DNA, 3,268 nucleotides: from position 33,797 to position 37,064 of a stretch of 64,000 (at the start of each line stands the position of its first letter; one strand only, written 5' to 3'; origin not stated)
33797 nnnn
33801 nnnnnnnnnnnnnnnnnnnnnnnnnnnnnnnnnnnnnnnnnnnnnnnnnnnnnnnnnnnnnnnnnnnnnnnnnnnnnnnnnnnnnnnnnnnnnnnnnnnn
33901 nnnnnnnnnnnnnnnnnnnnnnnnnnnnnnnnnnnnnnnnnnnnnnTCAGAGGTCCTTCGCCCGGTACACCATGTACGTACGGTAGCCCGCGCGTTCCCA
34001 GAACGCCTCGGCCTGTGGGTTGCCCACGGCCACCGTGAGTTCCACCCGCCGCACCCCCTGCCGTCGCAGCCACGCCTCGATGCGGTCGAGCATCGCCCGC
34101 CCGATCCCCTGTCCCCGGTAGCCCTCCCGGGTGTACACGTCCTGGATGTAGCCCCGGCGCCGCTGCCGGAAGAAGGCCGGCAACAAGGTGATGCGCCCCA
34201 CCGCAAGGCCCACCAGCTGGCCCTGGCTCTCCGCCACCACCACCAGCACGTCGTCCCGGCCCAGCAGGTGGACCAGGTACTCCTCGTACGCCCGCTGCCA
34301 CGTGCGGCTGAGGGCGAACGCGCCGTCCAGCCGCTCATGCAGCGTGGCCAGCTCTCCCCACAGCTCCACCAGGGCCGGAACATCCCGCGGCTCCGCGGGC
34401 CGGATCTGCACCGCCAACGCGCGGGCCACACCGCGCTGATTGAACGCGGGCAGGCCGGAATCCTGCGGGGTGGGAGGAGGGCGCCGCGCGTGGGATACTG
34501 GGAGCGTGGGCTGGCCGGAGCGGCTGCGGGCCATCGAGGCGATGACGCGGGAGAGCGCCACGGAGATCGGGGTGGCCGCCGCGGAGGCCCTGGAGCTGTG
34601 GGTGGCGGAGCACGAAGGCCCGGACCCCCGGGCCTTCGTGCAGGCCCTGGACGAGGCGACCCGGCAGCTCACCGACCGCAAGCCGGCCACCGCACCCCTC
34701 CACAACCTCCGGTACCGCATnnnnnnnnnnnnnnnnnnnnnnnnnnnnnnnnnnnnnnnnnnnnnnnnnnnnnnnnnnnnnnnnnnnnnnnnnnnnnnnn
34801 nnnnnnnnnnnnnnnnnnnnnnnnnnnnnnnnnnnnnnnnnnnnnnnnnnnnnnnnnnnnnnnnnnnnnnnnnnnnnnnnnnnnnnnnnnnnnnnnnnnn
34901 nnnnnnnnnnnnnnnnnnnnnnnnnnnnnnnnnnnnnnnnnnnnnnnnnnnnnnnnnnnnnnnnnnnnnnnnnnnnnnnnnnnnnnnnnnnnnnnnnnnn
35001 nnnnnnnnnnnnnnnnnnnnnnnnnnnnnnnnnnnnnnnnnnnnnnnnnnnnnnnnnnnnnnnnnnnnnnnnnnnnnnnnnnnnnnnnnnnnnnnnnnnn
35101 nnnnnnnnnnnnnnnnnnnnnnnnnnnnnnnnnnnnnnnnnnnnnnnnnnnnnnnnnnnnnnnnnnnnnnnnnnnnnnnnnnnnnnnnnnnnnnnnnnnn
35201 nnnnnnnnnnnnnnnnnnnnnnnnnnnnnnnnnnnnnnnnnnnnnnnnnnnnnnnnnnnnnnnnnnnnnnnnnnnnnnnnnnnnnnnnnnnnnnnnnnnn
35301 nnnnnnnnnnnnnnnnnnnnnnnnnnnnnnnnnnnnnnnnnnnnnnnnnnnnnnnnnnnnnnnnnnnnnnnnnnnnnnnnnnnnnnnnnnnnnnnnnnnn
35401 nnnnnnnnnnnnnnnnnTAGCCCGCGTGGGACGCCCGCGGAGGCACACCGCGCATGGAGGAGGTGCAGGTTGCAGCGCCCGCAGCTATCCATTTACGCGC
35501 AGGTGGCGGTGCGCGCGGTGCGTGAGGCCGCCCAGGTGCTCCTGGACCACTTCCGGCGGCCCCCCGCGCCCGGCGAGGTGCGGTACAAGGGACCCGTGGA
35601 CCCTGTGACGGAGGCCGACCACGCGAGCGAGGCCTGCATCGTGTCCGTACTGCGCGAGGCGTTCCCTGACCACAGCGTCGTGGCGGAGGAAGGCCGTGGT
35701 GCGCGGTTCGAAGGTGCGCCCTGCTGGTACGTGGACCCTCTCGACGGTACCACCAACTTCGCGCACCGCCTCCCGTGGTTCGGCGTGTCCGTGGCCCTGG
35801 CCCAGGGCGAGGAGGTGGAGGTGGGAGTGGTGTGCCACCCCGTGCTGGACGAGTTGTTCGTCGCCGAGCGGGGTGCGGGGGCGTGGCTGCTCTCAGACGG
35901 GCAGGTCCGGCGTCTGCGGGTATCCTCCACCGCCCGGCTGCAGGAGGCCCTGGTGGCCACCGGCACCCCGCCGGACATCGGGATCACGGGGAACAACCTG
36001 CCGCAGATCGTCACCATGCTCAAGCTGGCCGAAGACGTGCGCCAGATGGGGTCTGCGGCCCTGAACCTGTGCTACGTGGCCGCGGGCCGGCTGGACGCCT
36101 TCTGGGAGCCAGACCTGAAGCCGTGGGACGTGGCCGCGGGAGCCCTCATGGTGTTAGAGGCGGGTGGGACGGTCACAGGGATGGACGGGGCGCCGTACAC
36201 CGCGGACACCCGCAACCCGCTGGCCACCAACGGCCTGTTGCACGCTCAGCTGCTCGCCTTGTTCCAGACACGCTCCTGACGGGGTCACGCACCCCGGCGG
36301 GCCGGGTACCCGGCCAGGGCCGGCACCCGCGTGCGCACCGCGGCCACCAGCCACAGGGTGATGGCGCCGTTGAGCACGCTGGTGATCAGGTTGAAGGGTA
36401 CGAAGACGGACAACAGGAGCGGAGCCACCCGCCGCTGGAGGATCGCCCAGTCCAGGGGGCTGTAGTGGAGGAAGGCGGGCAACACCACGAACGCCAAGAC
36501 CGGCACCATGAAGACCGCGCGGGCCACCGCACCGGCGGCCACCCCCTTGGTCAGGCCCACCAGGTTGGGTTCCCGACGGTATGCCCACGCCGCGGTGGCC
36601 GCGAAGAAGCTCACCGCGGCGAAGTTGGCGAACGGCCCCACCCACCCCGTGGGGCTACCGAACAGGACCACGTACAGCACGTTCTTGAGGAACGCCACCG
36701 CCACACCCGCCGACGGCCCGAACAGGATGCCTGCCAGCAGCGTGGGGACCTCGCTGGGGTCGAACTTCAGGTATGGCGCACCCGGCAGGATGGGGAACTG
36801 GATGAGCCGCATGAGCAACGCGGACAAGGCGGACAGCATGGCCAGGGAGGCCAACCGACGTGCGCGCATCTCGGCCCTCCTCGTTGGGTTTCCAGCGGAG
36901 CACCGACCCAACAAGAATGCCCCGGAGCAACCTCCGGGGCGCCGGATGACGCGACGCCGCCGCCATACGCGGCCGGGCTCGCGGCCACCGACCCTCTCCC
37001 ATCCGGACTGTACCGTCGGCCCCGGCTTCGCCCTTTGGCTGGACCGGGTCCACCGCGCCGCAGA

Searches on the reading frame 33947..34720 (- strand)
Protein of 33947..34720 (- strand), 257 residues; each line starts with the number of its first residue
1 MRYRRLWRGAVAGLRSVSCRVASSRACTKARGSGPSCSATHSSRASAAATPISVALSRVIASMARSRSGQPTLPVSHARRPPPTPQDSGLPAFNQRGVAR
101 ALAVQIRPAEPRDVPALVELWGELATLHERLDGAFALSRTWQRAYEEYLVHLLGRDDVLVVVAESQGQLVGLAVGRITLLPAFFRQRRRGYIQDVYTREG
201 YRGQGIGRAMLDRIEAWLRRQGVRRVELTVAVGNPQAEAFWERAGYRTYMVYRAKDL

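Call 44: search_protein_families(library=pfam, proteins=[window:33947-34720:-], max_evalue=0.0001)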
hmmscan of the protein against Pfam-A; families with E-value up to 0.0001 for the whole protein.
window:33947-34720:- (257 aa): 7 families
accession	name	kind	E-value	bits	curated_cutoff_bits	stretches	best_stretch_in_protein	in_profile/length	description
PF00583.31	Acetyltransf_1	-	3.5e-20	72.9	20.7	1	139-246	14-116/116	Acetyltransferase (GNAT) family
PF13508.13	Acetyltransf_7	-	8.7e-14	52.1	27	1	159-247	4-83/84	Acetyltransferase (GNAT) domain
PF13673.13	Acetyltransf_10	-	2.9e-11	43.9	23.6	1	148-249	21-110/128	Acetyltransferase (GNAT) domain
PF08445.16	FR47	-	1.6e-05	25.2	22.1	1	171-250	3-81/86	FR47-like protein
PF13420.13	Acetyltransf_4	-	2.9e-05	24.6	24.3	1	160-248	52-136/155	Acetyltransferase (GNAT) domain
PF13480.13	Acetyltransf_6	-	3.3e-05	24.5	22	1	104-230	20-136/143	Acetyltransferase (GNAT) domain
PF13302.13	Acetyltransf_3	-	4e-05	24.8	25.4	1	106-247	4-138/138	Acetyltransferase (GNAT) domain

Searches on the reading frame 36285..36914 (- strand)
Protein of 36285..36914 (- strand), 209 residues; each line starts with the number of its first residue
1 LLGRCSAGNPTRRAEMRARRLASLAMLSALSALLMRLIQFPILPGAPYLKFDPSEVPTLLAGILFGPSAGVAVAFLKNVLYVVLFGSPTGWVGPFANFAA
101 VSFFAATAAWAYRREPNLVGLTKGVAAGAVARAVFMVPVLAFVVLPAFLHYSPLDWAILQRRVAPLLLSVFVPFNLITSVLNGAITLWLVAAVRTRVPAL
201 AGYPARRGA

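Call 44: search_protein_families(library=pfam, proteins=[window:36285-36914:-], max_evalue=0.0001)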
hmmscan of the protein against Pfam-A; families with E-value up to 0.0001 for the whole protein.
window:36285-36914:- (209 aa): 3 families
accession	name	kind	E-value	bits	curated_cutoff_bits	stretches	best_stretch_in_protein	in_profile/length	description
PF12822.12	ECF_trnsprt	-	3.5e-22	79.6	30.7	1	19-189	1-168/169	ECF transporter, substrate-specific component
PF07155.17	ECF-ribofla_trS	-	1.4e-07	32.1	26.7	1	18-194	4-171/172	ECF-type riboflavin transporter, S component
PF07694.17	5TM-5TMR_LYT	-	1.1e-05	25.5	24.6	1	17-181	14-166/169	5TMR of 5TMR-LYT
